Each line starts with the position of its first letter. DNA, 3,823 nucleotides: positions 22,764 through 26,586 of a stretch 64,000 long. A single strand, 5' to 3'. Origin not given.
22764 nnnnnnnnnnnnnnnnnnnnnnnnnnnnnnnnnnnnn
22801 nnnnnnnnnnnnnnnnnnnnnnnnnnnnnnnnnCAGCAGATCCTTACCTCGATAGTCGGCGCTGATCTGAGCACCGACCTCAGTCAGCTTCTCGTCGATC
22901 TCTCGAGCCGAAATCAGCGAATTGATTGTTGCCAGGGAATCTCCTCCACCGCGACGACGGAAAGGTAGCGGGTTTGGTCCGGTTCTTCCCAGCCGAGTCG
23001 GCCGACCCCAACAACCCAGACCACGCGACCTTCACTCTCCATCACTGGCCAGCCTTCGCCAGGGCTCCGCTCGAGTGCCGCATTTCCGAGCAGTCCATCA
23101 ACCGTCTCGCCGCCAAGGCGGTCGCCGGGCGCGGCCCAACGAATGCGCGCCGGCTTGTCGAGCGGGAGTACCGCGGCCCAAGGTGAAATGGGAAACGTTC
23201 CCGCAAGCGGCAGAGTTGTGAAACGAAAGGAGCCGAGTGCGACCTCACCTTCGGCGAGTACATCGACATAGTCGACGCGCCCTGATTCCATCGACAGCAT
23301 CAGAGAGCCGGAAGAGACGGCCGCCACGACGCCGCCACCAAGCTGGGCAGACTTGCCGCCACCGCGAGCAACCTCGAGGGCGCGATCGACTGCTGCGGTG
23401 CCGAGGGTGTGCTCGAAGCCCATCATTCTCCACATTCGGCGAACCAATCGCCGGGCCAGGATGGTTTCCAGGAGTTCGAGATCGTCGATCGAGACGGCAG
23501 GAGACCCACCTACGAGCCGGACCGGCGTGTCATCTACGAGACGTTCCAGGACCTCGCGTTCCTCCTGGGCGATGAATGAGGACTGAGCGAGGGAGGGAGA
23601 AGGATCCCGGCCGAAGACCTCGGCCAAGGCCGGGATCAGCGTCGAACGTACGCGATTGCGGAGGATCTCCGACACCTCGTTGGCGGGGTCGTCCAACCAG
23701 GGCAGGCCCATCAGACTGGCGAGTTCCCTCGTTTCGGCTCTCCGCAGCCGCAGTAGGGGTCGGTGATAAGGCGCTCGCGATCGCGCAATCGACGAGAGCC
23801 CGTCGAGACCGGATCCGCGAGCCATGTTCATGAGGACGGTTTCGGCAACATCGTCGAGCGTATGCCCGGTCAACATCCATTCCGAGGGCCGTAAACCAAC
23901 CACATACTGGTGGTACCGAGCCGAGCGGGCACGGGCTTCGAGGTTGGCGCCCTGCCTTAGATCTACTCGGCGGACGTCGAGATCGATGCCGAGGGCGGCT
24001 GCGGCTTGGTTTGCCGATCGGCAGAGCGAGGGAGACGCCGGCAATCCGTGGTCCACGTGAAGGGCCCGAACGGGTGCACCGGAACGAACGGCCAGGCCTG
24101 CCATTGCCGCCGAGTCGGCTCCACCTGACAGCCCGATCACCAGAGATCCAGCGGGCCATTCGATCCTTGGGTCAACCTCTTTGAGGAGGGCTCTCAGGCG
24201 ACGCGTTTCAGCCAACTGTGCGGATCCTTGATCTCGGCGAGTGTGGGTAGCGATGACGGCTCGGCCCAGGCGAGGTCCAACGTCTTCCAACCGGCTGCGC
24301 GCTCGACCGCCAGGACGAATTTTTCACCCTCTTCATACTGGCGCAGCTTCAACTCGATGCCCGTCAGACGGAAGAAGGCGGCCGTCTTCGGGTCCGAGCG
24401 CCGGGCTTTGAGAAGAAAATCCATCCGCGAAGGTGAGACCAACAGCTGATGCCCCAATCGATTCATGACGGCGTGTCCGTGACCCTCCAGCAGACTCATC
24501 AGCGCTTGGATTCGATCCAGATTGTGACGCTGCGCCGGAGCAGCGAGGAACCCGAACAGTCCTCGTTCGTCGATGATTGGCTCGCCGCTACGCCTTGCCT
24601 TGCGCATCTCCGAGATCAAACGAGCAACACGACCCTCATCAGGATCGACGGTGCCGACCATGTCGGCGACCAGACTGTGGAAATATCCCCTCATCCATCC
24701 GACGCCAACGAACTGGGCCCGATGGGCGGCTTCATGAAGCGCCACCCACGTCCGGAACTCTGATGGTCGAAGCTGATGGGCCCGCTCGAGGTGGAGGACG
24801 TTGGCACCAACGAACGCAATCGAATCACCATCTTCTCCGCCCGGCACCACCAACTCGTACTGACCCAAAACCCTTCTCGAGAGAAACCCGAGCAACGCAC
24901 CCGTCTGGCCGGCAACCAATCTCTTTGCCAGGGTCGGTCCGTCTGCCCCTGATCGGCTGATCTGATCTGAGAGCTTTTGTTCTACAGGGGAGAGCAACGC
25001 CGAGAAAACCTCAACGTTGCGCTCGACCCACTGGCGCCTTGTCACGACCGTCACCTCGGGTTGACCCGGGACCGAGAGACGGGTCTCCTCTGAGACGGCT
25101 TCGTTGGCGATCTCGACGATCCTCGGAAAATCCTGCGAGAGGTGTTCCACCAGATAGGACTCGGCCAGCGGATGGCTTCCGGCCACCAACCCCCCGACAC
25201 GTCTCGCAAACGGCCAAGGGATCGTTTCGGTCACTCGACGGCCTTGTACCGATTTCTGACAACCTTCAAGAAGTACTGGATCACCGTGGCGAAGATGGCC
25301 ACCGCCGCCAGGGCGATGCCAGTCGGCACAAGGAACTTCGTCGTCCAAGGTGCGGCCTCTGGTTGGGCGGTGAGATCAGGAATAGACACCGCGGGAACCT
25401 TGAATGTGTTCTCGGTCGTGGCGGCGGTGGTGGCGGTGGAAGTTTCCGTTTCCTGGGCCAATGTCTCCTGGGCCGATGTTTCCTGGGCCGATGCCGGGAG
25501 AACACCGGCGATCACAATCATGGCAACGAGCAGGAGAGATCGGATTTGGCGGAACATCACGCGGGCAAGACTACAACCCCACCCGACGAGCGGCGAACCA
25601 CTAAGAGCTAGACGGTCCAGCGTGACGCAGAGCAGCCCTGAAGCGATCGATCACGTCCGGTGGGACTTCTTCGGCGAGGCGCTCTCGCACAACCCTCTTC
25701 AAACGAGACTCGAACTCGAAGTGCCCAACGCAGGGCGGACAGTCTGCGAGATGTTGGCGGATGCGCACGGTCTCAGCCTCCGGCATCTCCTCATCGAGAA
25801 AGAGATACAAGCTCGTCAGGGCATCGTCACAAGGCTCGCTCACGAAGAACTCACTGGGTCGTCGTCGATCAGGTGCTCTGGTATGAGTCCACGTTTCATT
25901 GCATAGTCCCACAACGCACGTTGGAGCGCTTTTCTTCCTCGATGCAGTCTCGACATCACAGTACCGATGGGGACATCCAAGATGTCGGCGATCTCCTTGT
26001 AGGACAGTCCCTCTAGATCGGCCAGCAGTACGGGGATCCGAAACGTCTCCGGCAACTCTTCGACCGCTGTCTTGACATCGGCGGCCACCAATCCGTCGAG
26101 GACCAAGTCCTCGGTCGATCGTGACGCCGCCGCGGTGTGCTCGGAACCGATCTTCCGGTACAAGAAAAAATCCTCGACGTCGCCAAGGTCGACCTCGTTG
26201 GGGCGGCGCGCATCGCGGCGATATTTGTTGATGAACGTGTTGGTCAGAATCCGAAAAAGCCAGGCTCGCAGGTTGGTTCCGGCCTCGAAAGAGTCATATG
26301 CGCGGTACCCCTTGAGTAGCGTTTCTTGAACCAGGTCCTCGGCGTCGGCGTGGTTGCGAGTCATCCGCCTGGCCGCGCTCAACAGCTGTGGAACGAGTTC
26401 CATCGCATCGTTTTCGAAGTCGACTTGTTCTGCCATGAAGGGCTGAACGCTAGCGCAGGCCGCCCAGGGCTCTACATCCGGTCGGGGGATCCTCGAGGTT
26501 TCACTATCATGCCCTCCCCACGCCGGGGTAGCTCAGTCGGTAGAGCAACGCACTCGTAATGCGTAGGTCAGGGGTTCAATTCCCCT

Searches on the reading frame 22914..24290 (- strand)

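Call 32: search_protein_families(library=pfam, proteins=[window:22914-24290:-], max_evalue=0.01)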
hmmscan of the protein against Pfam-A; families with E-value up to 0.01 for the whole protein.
window:22914-24290:- (458 aa): 4 families
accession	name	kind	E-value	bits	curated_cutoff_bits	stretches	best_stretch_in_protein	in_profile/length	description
PF01171.26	ATP_bind_3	-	1.8e-30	106.5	27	1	50-216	2-181/182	PP-loop family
PF01507.26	PAPS_reduct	-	0.0014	19.1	22.5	1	50-127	2-79/175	Phosphoadenosine phosphosulfate reductase domain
PF06508.19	QueC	-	0.002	18.1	22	1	51-110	3-61/210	Queuosine biosynthesis protein QueC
PF02540.23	NAD_synthase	-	0.0033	17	21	1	46-99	17-71/242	NAD synthase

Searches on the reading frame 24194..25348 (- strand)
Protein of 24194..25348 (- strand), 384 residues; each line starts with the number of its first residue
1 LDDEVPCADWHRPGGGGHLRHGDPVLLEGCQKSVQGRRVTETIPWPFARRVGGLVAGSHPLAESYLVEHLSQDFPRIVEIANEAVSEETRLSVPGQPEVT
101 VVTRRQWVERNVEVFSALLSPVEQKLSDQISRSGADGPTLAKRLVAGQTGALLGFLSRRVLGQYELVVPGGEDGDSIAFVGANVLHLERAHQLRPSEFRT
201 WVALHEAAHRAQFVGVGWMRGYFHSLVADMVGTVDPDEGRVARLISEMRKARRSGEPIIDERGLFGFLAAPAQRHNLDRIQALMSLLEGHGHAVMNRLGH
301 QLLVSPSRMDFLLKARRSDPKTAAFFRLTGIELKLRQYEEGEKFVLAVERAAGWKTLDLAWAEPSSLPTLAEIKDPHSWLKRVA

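Call 32: search_protein_families(library=pfam, proteins=[window:24194-25348:-], max_evalue=0.01)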
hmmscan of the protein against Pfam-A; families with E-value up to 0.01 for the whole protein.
window:24194-25348:- (384 aa): 1 family
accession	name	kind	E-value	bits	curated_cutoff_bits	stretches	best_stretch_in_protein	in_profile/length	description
PF10103.15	Zincin_2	-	1.5e-73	248.5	25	1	44-380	2-344/344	Zincin-like metallopeptidase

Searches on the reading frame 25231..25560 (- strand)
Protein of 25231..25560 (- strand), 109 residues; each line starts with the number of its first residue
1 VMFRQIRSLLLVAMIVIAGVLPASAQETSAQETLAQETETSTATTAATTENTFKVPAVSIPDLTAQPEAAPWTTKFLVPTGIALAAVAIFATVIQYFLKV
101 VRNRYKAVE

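Call 32: search_protein_families(library=pfam, proteins=[window:25231-25560:-], max_evalue=0.01)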
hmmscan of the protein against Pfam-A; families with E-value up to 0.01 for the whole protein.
window:25231-25560:- (109 aa): 2 families
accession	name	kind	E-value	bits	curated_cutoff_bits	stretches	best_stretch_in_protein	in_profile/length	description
PF00879.23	Defensin_propep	-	0.0043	17.7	23.6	1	9-37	10-38/51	Defensin propeptide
PF21827.1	New_glue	-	0.0072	16.5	31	0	9-51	4-49/94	New glue protein family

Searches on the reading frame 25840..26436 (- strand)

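Call 32: search_protein_families(library=pfam, proteins=[window:25840-26436:-], max_evalue=0.01)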
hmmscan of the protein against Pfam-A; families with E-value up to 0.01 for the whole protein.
window:25840-26436:- (198 aa): 7 families
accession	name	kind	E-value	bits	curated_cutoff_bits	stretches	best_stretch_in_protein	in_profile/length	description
PF04542.20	Sigma70_r2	-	2.3e-19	69.4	24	1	13-78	4-71/71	Sigma-70 region 2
PF08281.18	Sigma70_r4_2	-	3e-17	62.4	25.7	1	121-171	4-54/54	Sigma-70, region 4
PF04545.22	Sigma70_r4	-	2e-09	37.3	24.1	1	125-172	2-49/50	Sigma-70, region 4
PF22029.2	PhyR_sigma2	-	2.3e-07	31.2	27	1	22-64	12-54/55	Sigma2 domain of PhyR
PF20432.4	Xre-like-HTH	-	0.0011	19.6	25.8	1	138-173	18-52/63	Antitoxin Xre-like helix-turn-helix domain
PF13384.12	HTH_23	-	0.0022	18.2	24.6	1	137-166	13-40/50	Homeodomain-like domain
PF07638.17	Sigma70_ECF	-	0.0066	16.8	21.1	0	123-175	131-183/185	ECF sigma factor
